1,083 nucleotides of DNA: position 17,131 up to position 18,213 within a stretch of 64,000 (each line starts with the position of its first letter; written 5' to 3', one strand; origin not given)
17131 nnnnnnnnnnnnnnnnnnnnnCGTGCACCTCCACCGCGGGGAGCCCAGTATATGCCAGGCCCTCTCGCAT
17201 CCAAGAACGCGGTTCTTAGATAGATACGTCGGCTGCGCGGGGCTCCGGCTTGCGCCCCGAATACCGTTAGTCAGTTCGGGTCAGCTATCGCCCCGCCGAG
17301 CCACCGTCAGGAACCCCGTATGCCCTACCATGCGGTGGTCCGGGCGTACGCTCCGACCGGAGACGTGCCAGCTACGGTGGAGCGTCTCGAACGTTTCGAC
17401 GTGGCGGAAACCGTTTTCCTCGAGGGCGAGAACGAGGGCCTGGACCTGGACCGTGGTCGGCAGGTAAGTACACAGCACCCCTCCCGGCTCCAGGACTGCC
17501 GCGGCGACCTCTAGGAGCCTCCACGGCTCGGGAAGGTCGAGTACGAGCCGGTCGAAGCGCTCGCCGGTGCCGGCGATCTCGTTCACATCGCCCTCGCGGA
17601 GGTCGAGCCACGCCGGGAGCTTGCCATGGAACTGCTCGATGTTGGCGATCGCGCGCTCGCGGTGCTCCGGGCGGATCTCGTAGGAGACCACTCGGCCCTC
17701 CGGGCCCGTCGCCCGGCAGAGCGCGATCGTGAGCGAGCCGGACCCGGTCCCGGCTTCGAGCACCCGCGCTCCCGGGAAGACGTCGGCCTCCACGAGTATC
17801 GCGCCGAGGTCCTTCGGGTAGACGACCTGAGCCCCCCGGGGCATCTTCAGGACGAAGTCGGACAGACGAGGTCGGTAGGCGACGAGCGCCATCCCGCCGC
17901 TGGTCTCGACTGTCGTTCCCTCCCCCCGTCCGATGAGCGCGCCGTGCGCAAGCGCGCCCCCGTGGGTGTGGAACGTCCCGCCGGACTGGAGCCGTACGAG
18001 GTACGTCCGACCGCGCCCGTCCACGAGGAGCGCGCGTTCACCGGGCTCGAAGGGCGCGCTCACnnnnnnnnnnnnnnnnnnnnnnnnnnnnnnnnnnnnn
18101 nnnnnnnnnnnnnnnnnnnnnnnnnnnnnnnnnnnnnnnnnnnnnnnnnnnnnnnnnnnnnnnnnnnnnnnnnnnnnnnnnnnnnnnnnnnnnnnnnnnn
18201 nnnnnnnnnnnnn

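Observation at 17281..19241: ttuA-trmI translationally coupled pair: two interdependent T-loop modifications (s2T54 and m1A58) in one operon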

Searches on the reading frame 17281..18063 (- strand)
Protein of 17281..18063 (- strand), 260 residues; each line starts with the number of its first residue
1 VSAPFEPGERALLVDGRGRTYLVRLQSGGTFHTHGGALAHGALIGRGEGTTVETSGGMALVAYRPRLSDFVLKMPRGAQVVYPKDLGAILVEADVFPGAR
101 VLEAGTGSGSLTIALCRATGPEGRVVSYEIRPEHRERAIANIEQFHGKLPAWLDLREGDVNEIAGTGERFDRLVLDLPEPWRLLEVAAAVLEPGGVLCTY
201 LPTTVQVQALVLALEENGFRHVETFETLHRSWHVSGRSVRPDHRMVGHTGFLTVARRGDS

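Call 3: search_protein_families(library=pfam, proteins=[window:17281-18063:-], max_evalue=0.01)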
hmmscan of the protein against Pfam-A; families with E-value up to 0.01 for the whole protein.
window:17281-18063:- (260 aa): 11 families
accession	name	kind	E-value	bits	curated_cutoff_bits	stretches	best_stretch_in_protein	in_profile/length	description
PF08704.16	GCD14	-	3.5e-32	112.5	26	1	71-236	14-181/247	tRNA methyltransferase complex GCD14 subunit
PF14801.12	TrmI-like_N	-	7.4e-16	58.3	24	1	4-52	2-50/50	TrmI-like N-terminal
PF13847.12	Methyltransf_31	-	1.2e-07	31.9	27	1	98-203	4-113/145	Methyltransferase domain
PF13649.12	Methyltransf_25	-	2.9e-07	31.5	27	1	101-195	1-97/97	Methyltransferase domain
PF01135.25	PCMT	-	4e-07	30.4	20.3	1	71-152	47-125/210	Protein-L-isoaspartate(D-aspartate) O-methyltransferase (PCMT)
PF08242.18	Methyltransf_12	-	2.1e-05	25.6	30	1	102-197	1-98/98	Methyltransferase domain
PF13489.12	Methyltransf_23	-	2.3e-05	24.7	27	1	96-197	21-114/164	Methyltransferase domain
PF08241.18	Methyltransf_11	-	9.4e-05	23.4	21.2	1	102-198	1-94/95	Methyltransferase domain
PF13578.12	Methyltransf_24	-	0.0003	22.1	26.3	1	102-197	1-100/105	Methyltransferase domain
PF21985.2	TR61B_FKBP-like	-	0.00031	20.9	27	1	22-57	20-55/55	TR61B FKBP-like domain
PF01189.24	Methyltr_RsmB-F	-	0.0044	17.1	27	0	99-178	10-88/199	16S rRNA methyltransferase RsmB/F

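Call 4: search_protein_families(library=ncbifam, proteins=[window:17281-18063:-], max_evalue=0.01)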
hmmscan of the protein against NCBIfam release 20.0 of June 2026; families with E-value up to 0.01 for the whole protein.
window:17281-18063:- (260 aa): 18 families
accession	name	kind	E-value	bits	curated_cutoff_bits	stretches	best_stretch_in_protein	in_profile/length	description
NF041537.1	ArsM_AhpD_UU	exception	7e-07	28.3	510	1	92-198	71-179/345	arsenite methyltransferase/AhpD domain selenoprotein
TIGR02469.1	CbiT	equivalog_domain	7.7e-06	26.2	78.3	1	90-197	12-118/124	precorrin-6Y C5,15-methyltransferase (decarboxylating) subunit CbiT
NF041536.1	ArsM_DUF2284_UU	exception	1.4e-05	23.6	575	1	95-198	74-179/459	arsenite methyltransferase/DUF2284 domain selenoprotein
TIGR04364.1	methyltran_FxLD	equivalog_domain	3.5e-05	23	320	1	89-144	74-128/394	methyltransferase, FxLD system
TIGR00080.1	pimt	equivalog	4.8e-05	23.3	159.05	1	70-144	50-124/216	protein-L-isoaspartate O-methyltransferase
TIGR04188.1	methyltr_grsp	subfamily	6.4e-05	22.5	380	1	89-144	99-153/363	ATP-grasp peptide maturase system methyltransferase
TIGR03534.1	RF_mod_PrmC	equivalog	0.00017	21.1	199.1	1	99-174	90-161/253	peptide chain release factor N(5)-glutamine methyltransferase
NF043040.1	corrin_prot_MT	hypoth_equivalog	0.0003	20.3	180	1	94-197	37-145/216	corrinoid protein-associated methyltransferase CpaM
NF047649.1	MTase_UXPK_star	exception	0.00036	19.7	460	1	93-172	73-149/283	methyltransferase/UXPK-star double selenoprotein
NF047853.1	tRm6a37MtseTrmN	equivalog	0.00041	20.2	350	0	94-144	40-90/244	tRNA(1)(Val) (adenine(37)-N(6))-methyltransferase TrmN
NF010549.0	PRK13942.1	equivalog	0.00063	19.3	282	1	88-144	67-124/215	protein-L-isoaspartate O-methyltransferase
NF011527.0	PRK14968.1-1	equivalog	0.0009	19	242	0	92-139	26-74/192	putative methyltransferase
NF011530.0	PRK14968.1-4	equivalog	0.0015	17.9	243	1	93-140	35-80/202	putative methyltransferase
NF001556.0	PRK00377.1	equivalog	0.0022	17.8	238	1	92-224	35-167/198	cobalt-precorrin-6Y C(15)-methyltransferase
NF001453.0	PRK00312.1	equivalog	0.0024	17.5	188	1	72-145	55-125/217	protein-L-isoaspartate(D-aspartate) O-methyltransferase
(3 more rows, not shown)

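Call 39: search_solved_structures(query=window:17281-18063:-, max_evalue=0.00001, show_alignments=2)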
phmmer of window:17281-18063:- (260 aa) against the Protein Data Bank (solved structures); distinct sequences matched with E-value up to 0.00001: 15.
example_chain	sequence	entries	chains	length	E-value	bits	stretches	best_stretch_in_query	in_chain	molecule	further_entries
1i9g_A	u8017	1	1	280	3.3e-68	233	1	3-257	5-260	HYPOTHETICAL PROTEIN RV2118C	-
2pwy_A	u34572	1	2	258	7.9e-52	179.3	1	11-257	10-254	tRNA (adenine-N(1)-)-methyltransferase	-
5c0o_E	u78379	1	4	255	1.4e-50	175.2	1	11-257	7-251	tRNA (adenine(58)-N(1))-methyltransferase TrmI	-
5c1i_A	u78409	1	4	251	2.1e-50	174.6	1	12-257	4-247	tRNA (adenine(58)-N(1))-methyltransferase TrmI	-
3mb5_A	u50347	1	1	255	1.1e-43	152.7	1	7-257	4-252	SAM-dependent methyltransferase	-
3lga_A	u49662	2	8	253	1.2e-43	152.6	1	7-257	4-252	SAM-dependent methyltransferase | SAM-dependent methyltransferase, putative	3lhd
1o54_A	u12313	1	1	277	3.1e-38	134.8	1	5-255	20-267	SAM-dependent O-methyltransferase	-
2b25_A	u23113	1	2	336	6.7e-31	110.7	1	3-211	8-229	hypothetical protein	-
5ccb_A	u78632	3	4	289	7.5e-30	107.3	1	6-243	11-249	tRNA (adenine(58)-N(1))-methyltransferase catalytic subunit TRMT61A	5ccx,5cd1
2yvl_A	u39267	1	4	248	1.4e-22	83.5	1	5-257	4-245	Hypothetical protein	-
1yb2_A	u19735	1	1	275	8.9e-21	77.6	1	73-256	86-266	hypothetical protein Ta0852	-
5eqj_B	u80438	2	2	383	2.3e-15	59.8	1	8-239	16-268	tRNA (adenine(58)-N(1))-methyltransferase catalytic subunit TRM61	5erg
6jcl_A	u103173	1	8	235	7.6e-07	31.9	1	92-144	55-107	Probable O-methyltransferase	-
6jcm_A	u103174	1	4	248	7.9e-07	31.8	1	92-144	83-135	Probable O-methyltransferase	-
3mgg_A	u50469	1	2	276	5.2e-06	29.2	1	95-197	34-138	Methyltransferase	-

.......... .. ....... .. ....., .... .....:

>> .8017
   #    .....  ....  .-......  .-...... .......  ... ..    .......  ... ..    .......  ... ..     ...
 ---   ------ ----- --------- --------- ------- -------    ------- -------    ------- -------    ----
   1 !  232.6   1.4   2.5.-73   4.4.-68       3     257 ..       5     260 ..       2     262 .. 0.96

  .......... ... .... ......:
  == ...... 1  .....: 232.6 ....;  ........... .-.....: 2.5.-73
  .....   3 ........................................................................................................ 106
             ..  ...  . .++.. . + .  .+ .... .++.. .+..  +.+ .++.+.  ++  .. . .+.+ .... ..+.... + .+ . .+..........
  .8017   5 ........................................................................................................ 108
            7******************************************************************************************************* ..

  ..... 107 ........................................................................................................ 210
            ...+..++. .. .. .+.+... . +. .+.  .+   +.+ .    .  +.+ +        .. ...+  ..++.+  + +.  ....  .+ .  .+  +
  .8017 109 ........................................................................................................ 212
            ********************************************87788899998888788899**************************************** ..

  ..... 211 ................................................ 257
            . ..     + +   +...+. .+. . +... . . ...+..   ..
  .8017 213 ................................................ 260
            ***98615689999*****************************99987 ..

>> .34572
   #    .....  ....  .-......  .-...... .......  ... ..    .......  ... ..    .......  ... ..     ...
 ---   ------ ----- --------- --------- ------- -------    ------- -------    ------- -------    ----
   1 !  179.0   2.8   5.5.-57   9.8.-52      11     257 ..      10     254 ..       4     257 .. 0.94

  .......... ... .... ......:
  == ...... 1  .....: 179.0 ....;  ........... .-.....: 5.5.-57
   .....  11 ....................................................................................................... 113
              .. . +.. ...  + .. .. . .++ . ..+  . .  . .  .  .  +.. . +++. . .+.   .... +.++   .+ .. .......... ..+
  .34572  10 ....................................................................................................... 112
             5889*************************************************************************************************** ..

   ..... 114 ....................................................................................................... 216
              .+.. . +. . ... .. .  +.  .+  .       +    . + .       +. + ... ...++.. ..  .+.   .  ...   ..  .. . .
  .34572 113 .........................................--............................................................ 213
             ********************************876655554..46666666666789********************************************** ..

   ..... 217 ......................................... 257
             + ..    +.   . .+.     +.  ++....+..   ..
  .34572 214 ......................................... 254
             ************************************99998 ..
